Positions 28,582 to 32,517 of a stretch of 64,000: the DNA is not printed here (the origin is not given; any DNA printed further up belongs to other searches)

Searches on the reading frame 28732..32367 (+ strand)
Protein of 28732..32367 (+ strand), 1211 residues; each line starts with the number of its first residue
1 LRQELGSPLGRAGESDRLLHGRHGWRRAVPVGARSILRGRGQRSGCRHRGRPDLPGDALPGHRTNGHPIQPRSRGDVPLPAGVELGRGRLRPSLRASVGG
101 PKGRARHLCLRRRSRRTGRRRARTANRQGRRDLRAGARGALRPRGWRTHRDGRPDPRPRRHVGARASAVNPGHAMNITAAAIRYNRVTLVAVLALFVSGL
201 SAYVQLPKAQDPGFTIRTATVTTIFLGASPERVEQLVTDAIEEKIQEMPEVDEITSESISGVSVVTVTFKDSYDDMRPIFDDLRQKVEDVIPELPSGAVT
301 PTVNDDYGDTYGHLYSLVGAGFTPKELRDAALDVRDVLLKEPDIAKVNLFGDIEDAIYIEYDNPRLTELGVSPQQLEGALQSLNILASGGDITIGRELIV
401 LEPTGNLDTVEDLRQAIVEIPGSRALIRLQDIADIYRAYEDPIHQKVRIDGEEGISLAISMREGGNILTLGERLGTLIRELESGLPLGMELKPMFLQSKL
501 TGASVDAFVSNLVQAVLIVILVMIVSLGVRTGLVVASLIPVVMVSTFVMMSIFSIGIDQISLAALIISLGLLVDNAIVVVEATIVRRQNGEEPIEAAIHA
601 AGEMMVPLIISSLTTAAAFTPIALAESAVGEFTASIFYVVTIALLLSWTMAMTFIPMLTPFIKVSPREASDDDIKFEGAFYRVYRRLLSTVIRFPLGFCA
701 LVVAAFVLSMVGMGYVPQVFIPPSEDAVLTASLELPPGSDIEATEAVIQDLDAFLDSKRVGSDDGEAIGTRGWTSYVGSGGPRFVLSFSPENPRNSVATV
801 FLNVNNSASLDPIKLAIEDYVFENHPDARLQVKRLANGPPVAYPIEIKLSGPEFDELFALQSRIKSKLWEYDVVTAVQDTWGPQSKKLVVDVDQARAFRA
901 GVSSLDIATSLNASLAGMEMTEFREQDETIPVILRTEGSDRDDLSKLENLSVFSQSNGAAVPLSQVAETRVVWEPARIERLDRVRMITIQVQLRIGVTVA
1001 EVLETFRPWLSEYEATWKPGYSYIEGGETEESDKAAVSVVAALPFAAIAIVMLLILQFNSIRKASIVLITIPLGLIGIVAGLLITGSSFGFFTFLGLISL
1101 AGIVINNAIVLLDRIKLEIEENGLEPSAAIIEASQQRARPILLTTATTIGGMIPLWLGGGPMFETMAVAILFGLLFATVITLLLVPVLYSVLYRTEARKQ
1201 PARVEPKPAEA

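Call 18: search_protein_families(library=pfam, proteins=[window:28732-32367:+], max_evalue=0.001)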
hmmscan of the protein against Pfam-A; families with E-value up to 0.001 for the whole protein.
window:28732-32367:+ (1211 aa): 3 families
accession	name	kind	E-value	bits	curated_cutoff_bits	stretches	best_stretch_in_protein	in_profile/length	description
PF00873.25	ACR_tran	-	2e-159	532.7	28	1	180-1192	4-1020/1021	AcrB/AcrD/AcrF family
PF02355.23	SecD_SecF_C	-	9.2e-10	38.7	20.5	1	1032-1186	26-180/189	Protein export membrane protein SecD/SecF, C-terminal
PF03176.21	MMPL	-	3.3e-07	30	20.5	1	1043-1201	149-310/333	MMPL family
